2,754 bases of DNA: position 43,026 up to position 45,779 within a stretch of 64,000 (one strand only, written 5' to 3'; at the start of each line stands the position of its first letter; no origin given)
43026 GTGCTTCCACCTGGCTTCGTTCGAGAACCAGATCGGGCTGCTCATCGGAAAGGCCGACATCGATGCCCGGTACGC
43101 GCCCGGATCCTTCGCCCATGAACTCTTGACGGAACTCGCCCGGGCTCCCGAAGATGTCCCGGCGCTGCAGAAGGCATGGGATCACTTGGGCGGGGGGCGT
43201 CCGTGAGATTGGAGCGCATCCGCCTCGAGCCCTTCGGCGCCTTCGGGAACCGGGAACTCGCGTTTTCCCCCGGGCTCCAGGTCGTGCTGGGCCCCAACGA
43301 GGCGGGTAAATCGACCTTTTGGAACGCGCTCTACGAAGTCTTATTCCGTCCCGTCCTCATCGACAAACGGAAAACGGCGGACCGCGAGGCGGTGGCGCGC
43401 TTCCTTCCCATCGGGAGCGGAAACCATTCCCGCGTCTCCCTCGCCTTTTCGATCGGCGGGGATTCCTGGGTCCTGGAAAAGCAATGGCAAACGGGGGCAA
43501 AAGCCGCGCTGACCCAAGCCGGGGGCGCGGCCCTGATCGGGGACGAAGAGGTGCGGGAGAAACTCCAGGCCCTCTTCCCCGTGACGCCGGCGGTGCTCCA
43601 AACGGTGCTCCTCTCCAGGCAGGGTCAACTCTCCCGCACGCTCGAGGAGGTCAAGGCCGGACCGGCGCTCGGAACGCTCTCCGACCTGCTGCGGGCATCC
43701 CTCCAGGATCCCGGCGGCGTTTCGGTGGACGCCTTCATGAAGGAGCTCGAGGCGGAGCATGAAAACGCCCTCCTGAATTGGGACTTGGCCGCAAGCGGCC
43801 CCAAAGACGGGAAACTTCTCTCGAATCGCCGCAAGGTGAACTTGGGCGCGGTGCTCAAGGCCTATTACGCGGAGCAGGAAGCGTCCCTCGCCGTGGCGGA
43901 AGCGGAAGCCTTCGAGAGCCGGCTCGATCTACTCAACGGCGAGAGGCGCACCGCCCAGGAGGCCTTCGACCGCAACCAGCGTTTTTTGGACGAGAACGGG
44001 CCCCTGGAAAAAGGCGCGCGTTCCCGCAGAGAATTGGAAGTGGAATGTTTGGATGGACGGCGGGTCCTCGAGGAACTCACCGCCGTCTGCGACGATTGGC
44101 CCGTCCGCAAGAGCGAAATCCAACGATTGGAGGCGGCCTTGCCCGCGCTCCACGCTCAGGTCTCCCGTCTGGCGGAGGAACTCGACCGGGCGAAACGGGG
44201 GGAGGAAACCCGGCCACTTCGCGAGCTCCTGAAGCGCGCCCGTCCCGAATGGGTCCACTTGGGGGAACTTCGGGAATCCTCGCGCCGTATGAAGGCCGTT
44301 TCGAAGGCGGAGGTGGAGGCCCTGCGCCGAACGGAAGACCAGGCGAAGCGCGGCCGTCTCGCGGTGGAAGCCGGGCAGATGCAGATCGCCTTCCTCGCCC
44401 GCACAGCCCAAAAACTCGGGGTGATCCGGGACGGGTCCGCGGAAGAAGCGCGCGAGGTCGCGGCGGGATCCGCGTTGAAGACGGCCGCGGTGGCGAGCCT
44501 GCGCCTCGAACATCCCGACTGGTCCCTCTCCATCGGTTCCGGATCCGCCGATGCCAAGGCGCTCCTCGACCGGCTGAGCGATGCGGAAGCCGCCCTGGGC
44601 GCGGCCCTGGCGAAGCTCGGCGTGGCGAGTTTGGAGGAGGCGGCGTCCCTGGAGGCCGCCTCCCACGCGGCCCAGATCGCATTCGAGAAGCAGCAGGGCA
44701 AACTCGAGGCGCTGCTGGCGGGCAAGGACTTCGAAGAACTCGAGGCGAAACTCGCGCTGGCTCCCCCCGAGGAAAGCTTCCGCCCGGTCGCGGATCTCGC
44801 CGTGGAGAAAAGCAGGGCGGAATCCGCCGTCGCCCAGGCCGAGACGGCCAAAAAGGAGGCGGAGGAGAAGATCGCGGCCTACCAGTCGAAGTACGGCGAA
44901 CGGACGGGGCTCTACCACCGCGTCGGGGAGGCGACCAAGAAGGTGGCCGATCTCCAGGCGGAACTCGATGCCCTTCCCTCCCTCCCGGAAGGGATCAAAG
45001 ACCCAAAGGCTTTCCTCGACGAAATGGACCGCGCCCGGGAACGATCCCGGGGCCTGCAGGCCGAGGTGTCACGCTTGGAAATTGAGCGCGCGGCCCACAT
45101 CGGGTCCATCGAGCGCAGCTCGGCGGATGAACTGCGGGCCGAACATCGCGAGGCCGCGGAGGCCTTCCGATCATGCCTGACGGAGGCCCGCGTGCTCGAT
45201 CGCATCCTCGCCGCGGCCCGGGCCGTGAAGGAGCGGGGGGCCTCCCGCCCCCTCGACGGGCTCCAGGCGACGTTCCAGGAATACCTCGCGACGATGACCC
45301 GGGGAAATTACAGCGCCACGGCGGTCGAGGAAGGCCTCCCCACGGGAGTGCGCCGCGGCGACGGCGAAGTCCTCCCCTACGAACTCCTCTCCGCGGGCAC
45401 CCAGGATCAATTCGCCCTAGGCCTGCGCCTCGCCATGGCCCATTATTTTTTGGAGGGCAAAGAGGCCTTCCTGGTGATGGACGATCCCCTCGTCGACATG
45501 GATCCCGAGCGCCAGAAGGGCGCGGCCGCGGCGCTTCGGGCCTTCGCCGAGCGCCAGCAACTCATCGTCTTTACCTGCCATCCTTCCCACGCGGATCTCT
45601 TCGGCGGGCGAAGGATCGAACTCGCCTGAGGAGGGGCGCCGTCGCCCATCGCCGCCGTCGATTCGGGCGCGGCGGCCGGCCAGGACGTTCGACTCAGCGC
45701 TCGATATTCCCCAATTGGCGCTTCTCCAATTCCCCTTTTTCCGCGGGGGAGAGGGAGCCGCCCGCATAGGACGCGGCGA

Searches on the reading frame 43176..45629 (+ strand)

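Call 7: search_protein_families(library=pfam, proteins=[window:43176-45629:+], max_evalue=0.001)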
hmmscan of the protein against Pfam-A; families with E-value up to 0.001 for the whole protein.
window:43176-45629:+ (817 aa): 4 families
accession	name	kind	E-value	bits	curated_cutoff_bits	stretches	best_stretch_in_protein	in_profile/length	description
PF13514.12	AAA_27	-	4.2e-12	46.5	22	1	11-57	2-51/206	AAA domain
PF13476.12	AAA_23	-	7.8e-10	40.2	27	1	14-191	1-163/201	AAA domain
PF02463.25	SMC_N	-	2.5e-09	37.4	40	1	12-803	2-199/220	RecF/RecN/SMC N terminal domain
PF13175.12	AAA_15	-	0.00035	20.8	32.1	0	12-54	3-45/374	AAA ATPase domain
